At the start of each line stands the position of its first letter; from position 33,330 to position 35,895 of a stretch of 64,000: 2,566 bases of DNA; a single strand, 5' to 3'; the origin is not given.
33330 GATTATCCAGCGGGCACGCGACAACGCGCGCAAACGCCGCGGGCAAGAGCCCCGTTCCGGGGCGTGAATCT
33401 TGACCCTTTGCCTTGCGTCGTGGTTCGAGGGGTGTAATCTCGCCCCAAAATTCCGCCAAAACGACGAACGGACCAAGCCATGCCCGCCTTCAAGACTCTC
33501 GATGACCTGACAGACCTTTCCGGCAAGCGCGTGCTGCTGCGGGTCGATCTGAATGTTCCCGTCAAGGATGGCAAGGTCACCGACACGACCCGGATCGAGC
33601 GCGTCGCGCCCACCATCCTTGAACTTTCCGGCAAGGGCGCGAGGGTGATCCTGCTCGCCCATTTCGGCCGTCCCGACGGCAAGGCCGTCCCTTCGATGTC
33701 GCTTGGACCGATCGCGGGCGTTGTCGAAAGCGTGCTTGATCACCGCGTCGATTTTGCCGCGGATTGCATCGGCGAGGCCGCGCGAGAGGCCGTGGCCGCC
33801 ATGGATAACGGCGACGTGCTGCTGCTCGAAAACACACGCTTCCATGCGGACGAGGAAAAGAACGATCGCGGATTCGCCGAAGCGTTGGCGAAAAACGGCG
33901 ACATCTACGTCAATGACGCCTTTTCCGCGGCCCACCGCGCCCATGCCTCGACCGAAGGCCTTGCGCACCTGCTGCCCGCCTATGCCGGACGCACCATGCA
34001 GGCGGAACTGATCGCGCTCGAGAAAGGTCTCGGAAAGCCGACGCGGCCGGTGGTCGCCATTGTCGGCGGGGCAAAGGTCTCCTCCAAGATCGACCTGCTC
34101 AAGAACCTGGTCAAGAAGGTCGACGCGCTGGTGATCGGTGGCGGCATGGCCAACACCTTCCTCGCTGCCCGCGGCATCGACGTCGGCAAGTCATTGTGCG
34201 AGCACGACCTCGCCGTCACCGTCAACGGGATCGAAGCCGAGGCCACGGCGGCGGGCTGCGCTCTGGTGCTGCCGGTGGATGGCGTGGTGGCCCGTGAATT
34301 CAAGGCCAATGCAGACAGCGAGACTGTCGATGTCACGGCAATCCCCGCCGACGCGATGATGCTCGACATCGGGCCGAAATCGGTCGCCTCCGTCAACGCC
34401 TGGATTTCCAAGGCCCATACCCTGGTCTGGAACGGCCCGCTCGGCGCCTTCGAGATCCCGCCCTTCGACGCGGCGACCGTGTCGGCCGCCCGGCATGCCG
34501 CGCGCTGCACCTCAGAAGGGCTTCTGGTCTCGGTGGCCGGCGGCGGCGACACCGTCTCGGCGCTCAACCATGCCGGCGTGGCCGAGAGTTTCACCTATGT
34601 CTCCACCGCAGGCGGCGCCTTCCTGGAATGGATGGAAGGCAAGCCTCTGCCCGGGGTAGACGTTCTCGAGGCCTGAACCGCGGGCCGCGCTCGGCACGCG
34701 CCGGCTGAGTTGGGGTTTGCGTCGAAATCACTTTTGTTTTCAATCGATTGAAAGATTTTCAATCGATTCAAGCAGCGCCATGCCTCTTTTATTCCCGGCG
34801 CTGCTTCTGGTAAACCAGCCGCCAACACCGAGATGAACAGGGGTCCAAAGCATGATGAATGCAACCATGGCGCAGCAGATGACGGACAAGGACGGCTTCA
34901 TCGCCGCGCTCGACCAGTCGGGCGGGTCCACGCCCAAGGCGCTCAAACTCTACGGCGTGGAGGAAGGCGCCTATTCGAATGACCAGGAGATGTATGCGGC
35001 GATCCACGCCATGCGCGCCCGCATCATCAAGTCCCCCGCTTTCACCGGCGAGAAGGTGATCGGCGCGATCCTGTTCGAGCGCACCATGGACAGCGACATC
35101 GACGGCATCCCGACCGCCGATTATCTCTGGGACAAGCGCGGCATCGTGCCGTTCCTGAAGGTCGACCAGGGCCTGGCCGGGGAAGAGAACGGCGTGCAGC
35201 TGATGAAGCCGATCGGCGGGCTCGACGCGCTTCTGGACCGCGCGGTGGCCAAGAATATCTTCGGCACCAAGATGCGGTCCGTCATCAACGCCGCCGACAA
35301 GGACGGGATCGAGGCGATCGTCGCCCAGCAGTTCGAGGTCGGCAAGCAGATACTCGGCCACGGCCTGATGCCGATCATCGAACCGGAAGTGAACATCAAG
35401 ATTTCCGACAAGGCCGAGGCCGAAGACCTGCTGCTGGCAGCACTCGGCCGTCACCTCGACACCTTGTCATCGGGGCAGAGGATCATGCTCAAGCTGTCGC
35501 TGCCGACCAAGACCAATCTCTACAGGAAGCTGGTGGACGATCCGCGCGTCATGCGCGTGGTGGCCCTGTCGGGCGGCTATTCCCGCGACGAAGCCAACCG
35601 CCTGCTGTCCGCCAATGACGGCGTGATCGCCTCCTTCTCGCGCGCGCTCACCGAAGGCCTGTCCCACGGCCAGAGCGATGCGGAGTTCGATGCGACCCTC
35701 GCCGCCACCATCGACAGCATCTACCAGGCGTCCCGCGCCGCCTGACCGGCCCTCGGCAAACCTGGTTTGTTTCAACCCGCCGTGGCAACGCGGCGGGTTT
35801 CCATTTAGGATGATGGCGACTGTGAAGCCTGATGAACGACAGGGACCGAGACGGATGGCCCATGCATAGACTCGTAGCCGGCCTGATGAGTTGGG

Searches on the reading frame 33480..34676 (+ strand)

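Call 36: search_protein_families(library=pfam, proteins=[window:33480-34676:+], max_evalue=0.001)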
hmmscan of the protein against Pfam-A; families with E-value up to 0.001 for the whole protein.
window:33480-34676:+ (398 aa): 1 family
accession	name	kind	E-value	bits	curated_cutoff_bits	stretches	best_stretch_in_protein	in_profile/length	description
PF00162.24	PGK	-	3.6e-147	490.8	27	1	8-388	2-379/379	Phosphoglycerate kinase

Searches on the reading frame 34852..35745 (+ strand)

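Call 36: search_protein_families(library=pfam, proteins=[window:34852-35745:+], max_evalue=0.001)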
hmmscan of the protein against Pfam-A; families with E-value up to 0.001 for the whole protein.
window:34852-35745:+ (297 aa): 1 family
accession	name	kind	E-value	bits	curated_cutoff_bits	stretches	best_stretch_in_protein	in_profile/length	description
PF00274.25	Glycolytic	-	8e-08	31.9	22.2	1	6-181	5-178/349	Fructose-bisphosphate aldolase class-I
